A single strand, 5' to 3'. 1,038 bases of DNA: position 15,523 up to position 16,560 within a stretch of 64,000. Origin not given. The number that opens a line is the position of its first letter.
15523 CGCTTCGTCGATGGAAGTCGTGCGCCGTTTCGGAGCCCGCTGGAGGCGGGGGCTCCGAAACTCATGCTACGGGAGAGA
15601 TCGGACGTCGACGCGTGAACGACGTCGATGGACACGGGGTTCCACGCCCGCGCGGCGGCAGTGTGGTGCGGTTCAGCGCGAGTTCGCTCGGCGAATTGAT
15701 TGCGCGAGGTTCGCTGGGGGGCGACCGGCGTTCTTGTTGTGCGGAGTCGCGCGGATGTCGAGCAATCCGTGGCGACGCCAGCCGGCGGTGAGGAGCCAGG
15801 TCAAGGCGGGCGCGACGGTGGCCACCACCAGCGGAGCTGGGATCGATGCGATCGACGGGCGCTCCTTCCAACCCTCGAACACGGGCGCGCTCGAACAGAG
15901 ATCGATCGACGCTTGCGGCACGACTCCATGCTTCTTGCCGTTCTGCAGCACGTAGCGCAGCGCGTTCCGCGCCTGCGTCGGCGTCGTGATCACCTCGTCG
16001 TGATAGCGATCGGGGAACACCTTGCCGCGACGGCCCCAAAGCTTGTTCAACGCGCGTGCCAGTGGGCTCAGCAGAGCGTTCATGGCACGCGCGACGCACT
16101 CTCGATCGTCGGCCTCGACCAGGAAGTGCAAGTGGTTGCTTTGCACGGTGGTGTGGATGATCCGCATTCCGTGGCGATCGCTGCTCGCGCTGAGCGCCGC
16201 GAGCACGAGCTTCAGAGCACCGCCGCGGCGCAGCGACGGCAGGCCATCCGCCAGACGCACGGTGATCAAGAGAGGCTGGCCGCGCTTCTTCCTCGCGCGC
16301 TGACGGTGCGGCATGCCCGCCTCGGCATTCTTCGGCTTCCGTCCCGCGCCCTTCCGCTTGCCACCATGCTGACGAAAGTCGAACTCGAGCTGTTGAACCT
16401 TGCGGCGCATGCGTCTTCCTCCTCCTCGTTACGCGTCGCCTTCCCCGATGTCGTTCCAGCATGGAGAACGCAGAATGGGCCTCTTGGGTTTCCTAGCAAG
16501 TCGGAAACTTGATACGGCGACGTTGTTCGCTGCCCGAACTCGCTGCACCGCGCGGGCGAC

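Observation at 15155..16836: RAYT transposase flanked by long imperfect inverted arms with a 74/75-identical hairpin core, plus a third decayed copy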

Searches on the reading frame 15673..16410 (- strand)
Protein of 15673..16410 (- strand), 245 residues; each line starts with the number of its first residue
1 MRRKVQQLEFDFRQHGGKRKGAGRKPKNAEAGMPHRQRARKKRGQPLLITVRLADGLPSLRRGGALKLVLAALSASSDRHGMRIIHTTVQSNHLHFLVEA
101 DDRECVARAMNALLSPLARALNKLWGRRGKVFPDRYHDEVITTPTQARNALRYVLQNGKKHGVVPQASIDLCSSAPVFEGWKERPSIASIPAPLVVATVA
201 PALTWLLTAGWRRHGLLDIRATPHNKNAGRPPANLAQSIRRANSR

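Call 4: search_protein_families(library=pfam, proteins=[window:15673-16410:-], max_evalue=1)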
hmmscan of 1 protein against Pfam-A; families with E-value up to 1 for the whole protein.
window:15673-16410:- (245 aa): 1 family
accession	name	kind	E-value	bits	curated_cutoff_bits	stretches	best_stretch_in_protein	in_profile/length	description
PF01797.21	Y1_Tnp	-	0.00012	22.7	23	1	72-136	31-101/121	Transposase IS200 like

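Call 5: search_protein_families(library=ncbifam, proteins=[window:15673-16410:-], max_evalue=1)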
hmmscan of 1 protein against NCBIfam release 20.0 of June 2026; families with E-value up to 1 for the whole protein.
window:15673-16410:- (245 aa): 2 families
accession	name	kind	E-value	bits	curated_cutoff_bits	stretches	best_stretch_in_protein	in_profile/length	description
NF047646.1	REP_Tyr_transpos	equivalog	1.8e-13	50.6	80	1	38-167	3-140/146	REP-associated tyrosine transposase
NF033573.1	transpos_IS200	equivalog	0.018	15.2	55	1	73-123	38-88/126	IS200/IS605 family transposase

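Call 8: find_homologous_proteins(query=window:15673-16410:-)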
Query window:15673-16410:- (245 aa): 3016 proteins with E <= 0.001 among 5288 candidates; the best 120 are listed.
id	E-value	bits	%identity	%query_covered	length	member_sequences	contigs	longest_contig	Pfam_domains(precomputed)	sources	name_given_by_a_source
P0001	5.5e-159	545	100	100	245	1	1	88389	-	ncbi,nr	ncbi:MAG: transposase [Planctomycetes bacterium]|nr:transposase [Planctomycetota bacterium]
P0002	2.4e-136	471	87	100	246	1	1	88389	-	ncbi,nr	ncbi:MAG: transposase [Planctomycetes bacterium]|nr:transposase [Planctomycetota bacterium]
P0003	3.0e-136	471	87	100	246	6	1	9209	-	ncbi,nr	ncbi:MAG: transposase [Planctomycetes bacterium]|nr:transposase [Planctomycetota bacterium]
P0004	1.3e-135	468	87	100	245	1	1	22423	-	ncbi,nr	ncbi:MAG: transposase [Planctomycetes bacterium]|nr:transposase [Planctomycetota bacterium]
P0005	9.8e-134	462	86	100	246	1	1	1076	-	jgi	jgi:REP element-mobilizing transposase RayT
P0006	1.8e-133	462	87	100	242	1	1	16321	-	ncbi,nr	ncbi:MAG: transposase [Planctomycetes bacterium]|nr:transposase [Planctomycetota bacterium]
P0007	5.6e-133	460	85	100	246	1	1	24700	-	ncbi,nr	ncbi:MAG: transposase [Planctomycetes bacterium]|nr:transposase [Planctomycetota bacterium]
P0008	1.4e-132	459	87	100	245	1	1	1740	-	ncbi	-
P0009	1.0e-131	456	84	100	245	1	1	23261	-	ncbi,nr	ncbi:MAG: transposase [Planctomycetes bacterium]|nr:transposase [Planctomycetota bacterium]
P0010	1.4e-131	455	85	100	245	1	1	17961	-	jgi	jgi:REP element-mobilizing transposase RayT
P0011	2.3e-131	455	86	100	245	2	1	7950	-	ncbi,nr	ncbi:MAG: transposase [Planctomycetes bacterium]|nr:transposase [Planctomycetota bacterium]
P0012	1.9e-130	452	85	98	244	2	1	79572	-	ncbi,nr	ncbi:MAG: transposase [Planctomycetes bacterium]|nr:transposase [Planctomycetota bacterium]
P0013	3.1e-130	451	82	100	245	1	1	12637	-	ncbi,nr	ncbi:MAG: transposase [Planctomycetes bacterium]|nr:transposase [Planctomycetota bacterium]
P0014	1.1e-129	449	84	100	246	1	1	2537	-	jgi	jgi:REP element-mobilizing transposase RayT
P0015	2.1e-129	448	82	100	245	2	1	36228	-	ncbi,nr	ncbi:MAG: transposase [Planctomycetes bacterium]|nr:transposase [Planctomycetota bacterium]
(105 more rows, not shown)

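Call 9: find_encoding_contigs(protein=window:15673-16410:-, flank=10000, max_places=6)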
Protein window:15673-16410:- (245 aa): no gene with exactly this product is on record in the collection.

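Call 11: find_encoding_contigs(protein=P0002, flank=10000, max_places=4)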
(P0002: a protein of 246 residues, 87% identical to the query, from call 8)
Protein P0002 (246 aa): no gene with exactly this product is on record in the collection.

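Call 12: find_related_loci(query=window:15673-16410:-, collection=genome_contigs, flank=10000)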
Query window:15673-16410:- (245 aa) in genome_contigs; peptide patterns used: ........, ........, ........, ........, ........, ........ (x = any residue, [..] = any of these).
296 stretches matched a pattern; 31 encode a relative of the query (tblastn E <= 1e-3); 31 distinct loci.
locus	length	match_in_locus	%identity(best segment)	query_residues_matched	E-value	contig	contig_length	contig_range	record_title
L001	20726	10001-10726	81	4-245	6e-128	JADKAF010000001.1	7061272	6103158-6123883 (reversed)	MAG: Planctomycetota bacterium isolate Lyne_18-Q3-R50-59_MAXAC.409 tig00000050-10-70511450, whole genome shotgun sequenc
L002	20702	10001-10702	83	4-240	3e-127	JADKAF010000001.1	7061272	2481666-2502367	MAG: Planctomycetota bacterium isolate Lyne_18-Q3-R50-59_MAXAC.409 tig00000050-10-70511450, whole genome shotgun sequenc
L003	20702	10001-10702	81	1-237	1e-127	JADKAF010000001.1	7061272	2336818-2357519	MAG: Planctomycetota bacterium isolate Lyne_18-Q3-R50-59_MAXAC.409 tig00000050-10-70511450, whole genome shotgun sequenc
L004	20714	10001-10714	85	1-238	2e-125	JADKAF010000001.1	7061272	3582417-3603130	MAG: Planctomycetota bacterium isolate Lyne_18-Q3-R50-59_MAXAC.409 tig00000050-10-70511450, whole genome shotgun sequenc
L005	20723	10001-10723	81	1-243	3e-124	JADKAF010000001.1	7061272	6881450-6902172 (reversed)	MAG: Planctomycetota bacterium isolate Lyne_18-Q3-R50-59_MAXAC.409 tig00000050-10-70511450, whole genome shotgun sequenc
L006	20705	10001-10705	84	4-237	7e-124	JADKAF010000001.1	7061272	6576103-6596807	MAG: Planctomycetota bacterium isolate Lyne_18-Q3-R50-59_MAXAC.409 tig00000050-10-70511450, whole genome shotgun sequenc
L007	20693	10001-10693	81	7-240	1e-123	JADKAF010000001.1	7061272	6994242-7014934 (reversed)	MAG: Planctomycetota bacterium isolate Lyne_18-Q3-R50-59_MAXAC.409 tig00000050-10-70511450, whole genome shotgun sequenc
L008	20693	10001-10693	80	4-237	6e-122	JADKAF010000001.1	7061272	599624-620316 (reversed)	MAG: Planctomycetota bacterium isolate Lyne_18-Q3-R50-59_MAXAC.409 tig00000050-10-70511450, whole genome shotgun sequenc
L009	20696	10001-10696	80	4-238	3e-121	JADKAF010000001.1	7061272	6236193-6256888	MAG: Planctomycetota bacterium isolate Lyne_18-Q3-R50-59_MAXAC.409 tig00000050-10-70511450, whole genome shotgun sequenc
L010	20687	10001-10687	80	16-243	8e-120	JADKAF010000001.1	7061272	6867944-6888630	MAG: Planctomycetota bacterium isolate Lyne_18-Q3-R50-59_MAXAC.409 tig00000050-10-70511450, whole genome shotgun sequenc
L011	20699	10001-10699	63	4-236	1e-78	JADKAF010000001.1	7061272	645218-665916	MAG: Planctomycetota bacterium isolate Lyne_18-Q3-R50-59_MAXAC.409 tig00000050-10-70511450, whole genome shotgun sequenc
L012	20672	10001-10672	46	4-234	6e-53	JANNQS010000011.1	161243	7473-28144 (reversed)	MAG: Planctomycetota bacterium isolate SOY_31_metabat_411 SOY_31_k141_1779457, whole genome shotgun sequence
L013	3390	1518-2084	49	27-223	2e-52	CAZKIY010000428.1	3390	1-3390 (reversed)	MAG TPA_asm: uncultured Planctomycetaceae bacterium isolate SRP128246_co1_341 genome assembly, contig: NODE_81806_length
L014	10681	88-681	42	33-223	1e-42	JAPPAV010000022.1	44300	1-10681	MAG: Gammaproteobacteria bacterium isolate IRC1_bin_7 NODE_706_length_44300_cov_10.2682, whole genome shotgun sequence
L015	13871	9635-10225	42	34-223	9e-43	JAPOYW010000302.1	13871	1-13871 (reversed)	MAG: Gammaproteobacteria bacterium isolate COS4_bin_45 NODE_3556_length_13871_cov_6.35908, whole genome shotgun sequence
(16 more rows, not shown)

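Call 34: search_solved_structures(query=window:15673-16410:-, max_evalue=10, show_alignments=3)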
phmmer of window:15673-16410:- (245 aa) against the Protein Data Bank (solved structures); distinct sequences matched with E-value up to 10: 3.
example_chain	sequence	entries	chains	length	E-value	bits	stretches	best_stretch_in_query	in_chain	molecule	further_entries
6az1_H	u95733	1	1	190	0.51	13.2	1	33-102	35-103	ribosomal protein S7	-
5t2a_AN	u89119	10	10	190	0.67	12.8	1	33-102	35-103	uS7 | 40S ribosomal protein S5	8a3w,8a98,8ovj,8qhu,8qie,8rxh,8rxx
7w05_A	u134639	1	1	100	1.2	12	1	105-157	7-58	Ribonuclease T1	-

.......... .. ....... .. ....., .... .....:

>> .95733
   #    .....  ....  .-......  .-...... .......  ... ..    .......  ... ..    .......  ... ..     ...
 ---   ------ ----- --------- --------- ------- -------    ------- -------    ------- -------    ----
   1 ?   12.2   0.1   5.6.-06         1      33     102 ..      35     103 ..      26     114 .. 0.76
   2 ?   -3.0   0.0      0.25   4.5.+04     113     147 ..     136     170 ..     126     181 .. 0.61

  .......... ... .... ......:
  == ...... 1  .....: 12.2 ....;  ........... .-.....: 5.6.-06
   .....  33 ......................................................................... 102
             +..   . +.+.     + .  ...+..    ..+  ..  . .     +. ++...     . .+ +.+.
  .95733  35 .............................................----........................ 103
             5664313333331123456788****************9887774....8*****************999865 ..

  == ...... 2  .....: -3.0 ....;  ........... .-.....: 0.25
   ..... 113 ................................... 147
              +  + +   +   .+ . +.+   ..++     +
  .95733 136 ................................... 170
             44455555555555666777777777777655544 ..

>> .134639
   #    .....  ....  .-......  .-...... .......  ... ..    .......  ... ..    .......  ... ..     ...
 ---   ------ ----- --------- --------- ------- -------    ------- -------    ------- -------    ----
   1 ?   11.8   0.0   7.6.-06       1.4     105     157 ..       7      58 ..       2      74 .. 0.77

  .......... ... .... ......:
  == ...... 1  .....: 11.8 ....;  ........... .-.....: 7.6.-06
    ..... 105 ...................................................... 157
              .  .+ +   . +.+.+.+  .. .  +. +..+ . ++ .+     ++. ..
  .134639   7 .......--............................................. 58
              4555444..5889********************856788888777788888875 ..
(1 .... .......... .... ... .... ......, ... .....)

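Call 38: search_solved_structures(query=A1, max_evalue=10, show_alignments=2)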
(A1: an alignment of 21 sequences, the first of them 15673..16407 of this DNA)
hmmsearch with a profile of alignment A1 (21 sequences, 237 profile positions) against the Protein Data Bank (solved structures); distinct sequences matched with E-value up to 10: 5.
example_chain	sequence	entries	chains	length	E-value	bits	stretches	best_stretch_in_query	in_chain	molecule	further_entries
2xm3_A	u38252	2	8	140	0.031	16.8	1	70-119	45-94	TRANSPOSASE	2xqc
2xo6_A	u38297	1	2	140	0.031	16.8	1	70-119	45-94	TRANSPOSASE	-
2xma_A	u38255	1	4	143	0.032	16.7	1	70-119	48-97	TRANSPOSASE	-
4er8_A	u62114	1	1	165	0.1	15.1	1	51-168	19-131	TnpArep for protein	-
2f4f_A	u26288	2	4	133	0.27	13.7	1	68-127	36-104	Transposase, putative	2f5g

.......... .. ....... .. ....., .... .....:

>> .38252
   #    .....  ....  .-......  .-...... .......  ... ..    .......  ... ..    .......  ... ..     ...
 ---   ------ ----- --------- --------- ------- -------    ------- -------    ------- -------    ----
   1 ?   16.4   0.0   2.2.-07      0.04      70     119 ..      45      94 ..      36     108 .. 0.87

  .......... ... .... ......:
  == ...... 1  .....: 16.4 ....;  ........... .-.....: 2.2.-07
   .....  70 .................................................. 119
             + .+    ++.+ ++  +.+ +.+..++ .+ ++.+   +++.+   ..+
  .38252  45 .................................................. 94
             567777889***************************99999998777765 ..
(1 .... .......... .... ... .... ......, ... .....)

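Call 44: predict_structure(alignment_id=A1)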
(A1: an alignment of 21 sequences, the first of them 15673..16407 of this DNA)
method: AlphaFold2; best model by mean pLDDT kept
length: 244 residues; sequences in the alignment: 21
mean_pLDDT: 64.4   pTM: 0.63
mean pLDDT of the five models: 64.4, 64.3, 63.6, 61.3, 59.9
residues with pLDDT >= 90: 23; 70-90: 93; 50-70: 39; < 50: 89
segments of 3 or more residues with pLDDT < 50: 1-36, 173-198, 218-234, 236-244
pLDDT, mean of each block of 10 residues (from residue 1): 32 36 41 50 80 86 83 83 79 85 87 93 94 84 72 72 63 44 40 45 63 58 39 46 44
secondary structure, 60 per line:
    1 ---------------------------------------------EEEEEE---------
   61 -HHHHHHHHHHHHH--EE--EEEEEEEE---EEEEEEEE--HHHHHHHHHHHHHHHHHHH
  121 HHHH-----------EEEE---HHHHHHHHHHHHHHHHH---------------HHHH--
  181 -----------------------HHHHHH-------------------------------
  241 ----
elements in order: E46-51 H62-74 E81-88 E92-99 H102-124 E136-139 H143-159 H175-178 H204-209

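Call 46: fold_search(model_id=the predicted structure, library=pdb)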
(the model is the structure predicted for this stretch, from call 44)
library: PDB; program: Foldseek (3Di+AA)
matches with E <= 10: 1579; with E <= 0.001: 30
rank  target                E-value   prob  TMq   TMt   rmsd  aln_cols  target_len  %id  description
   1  4er8_A                2.3e-06  1.00  0.44  0.62   3.3       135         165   18  Structure of the REP associates tyrosine transposase bound to a REP hairpin (released 2012-08-15)
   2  2f4f_A                8.7e-06  1.00  0.35  0.62  12.8       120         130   18  Crystal structure of IS200 transposase (released 2005-12-13)
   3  2vic_A                1.5e-05  1.00  0.37  0.57  11.9       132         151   12  CRYSTAL STRUCTURE OF THE ISHP608 TRANSPOSASE IN COMPLEX with Left end 26- mer DNA and manganese (released 2008-02-19)
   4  2xm3_A                2.6e-05  1.00  0.35  0.64   6.1       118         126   19  Deinococcus radiodurans ISDra2 Transposase Left end DNA complex (released 2010-10-13)
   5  2xqc_D                3.5e-05  1.00  0.35  0.59   9.7       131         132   21  DEINOCOCCUS RADIODURANS ISDRA2 TRANSPOSASE COMPLEXED WITH LEFT END RECOGNITION AND CLEAVAGE SITE AND ZN (released 2010-10-13)
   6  2xma_A                4.4e-05  1.00  0.35  0.58   6.4       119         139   18  DEINOCOCCUS RADIODURANS ISDRA2 TRANSPOSASE RIGHT END DNA COMPLEX (released 2010-10-13)
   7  2xo6_A                4.4e-05  1.00  0.34  0.58   7.0       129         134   20  DEINOCOCCUS RADIODURANS ISDRA2 TRANSPOSASE Y132F MUTANT COMPLEXED WITH LEFT END RECOGNITION AND CLEAVAGE SITE (released 2010-10-13)
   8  2vic_B                6.3e-05  1.00  0.37  0.66   7.3       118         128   14  CRYSTAL STRUCTURE OF THE ISHP608 TRANSPOSASE IN COMPLEX with Left end 26- mer DNA and manganese (released 2008-02-19)
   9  2xm3_C                6.3e-05  1.00  0.35  0.63   6.3       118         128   19  Deinococcus radiodurans ISDra2 Transposase Left end DNA complex (released 2010-10-13)
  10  2xma_B                7.1e-05  1.00  0.35  0.59   6.4       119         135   18  DEINOCOCCUS RADIODURANS ISDRA2 TRANSPOSASE RIGHT END DNA COMPLEX (released 2010-10-13)
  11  2xma_E                7.1e-05  1.00  0.35  0.57   6.5       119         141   18  DEINOCOCCUS RADIODURANS ISDRA2 TRANSPOSASE RIGHT END DNA COMPLEX (released 2010-10-13)
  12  2vju_A                7.1e-05  1.00  0.36  0.64   7.3       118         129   13  Crystal structure of the IS608 transposase in complex with the complete Right end 35-mer DNA and manganese (released 2008-02-19)
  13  2ec2_E                9.6e-05  1.00  0.32  0.56   9.5       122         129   16  Crystal structure of transposase from Sulfolobus tokodaii (released 2007-02-27)
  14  2a6o_A                1.0e-04  1.00  0.36  0.56  13.2       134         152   13  Crystal Structure of the ISHp608 Transposase in Complex with Stem-loop DNA (released 2005-10-25)
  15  2xm3_D                1.2e-04  1.00  0.35  0.62   6.6       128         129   21  Deinococcus radiodurans ISDra2 Transposase Left end DNA complex (released 2010-10-13)
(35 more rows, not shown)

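Call 49: find_related_loci(query=window:15676-16410:-, collection=metagenome_contigs, flank=10000)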
Query window:15676-16410:- (245 aa) in metagenome_contigs; peptide patterns used: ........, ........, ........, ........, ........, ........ (x = any residue, [..] = any of these).
383 stretches matched a pattern; 15 encode a relative of the query (tblastn E <= 1e-3); 15 distinct loci.
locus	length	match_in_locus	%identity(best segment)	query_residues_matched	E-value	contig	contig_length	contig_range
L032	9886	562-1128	49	27-223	5e-53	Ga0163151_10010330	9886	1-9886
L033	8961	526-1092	49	27-223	5e-53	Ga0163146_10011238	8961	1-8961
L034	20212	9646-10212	49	27-223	5e-53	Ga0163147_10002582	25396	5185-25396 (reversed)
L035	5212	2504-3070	49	27-223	5e-53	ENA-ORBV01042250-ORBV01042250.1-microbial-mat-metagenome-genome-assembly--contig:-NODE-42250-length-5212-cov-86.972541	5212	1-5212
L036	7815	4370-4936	49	27-223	5e-53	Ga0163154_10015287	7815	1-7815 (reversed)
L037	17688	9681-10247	49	27-223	5e-53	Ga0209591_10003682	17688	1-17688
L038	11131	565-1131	49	27-223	5e-53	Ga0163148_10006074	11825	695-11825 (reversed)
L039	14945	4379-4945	49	27-223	6e-53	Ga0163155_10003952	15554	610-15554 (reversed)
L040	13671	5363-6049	39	2-223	4e-47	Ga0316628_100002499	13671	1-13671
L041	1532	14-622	40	42-244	1e-42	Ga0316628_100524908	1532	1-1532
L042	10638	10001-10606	36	1-226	4e-38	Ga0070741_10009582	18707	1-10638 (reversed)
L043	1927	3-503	44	62-223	2e-38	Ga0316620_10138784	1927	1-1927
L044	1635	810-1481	37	6-229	2e-36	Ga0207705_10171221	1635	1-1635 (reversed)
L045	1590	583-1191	38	3-213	2e-32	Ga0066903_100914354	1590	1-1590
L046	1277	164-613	40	31-175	2e-27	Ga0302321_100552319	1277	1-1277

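Call 54: search_protein_families(library=pfam, alignment_id=A1, max_evalue=0.1)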
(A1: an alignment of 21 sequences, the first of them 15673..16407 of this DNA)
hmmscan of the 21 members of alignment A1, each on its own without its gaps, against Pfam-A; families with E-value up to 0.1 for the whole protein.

A. member 1, window:15673-16407:- (244 aa): 1 family
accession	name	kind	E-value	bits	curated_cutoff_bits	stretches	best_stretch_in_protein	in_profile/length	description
PF01797.21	Y1_Tnp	-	0.00012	22.7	23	1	71-135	31-101/121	Transposase IS200 like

B. families by the number of members that match (of 21 scanned): 4 families
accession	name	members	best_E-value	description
PF01797.21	Y1_Tnp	21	9.3e-09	Transposase IS200 like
PF21893.1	DUF6918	1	0.027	Family of unknown function (DUF6918)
PF13637.12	Ank_4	1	0.027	Ankyrin repeats (many copies)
PF15702.11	HPS6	1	0.069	Hermansky-Pudlak syndrome 6 protein N-terminal domain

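Call 59: search_protein_families(library=pfam, proteins=[L008:7790-9313:-], max_evalue=0.01)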
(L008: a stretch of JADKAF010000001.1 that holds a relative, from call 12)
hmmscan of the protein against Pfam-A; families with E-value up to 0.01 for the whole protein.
L008:7790-9313:- (507 aa): 2 families
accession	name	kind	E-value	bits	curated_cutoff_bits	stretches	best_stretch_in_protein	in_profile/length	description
PF00078.32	RVT_1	-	3.8e-33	115.4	29.6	1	147-385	1-204/205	Reverse transcriptase (RNA-dependent DNA polymerase)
PF08388.16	GIIM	-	0.0039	17.6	23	1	412-479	6-74/80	Group II intron, maturase-specific domain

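Call 61: search_dna_similar(query=window:15676-16410:-, collection=plasmids, mode=protein, max_evalue=0.00001, max_rows=15)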
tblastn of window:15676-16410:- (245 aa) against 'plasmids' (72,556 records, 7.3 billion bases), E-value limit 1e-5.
No match.
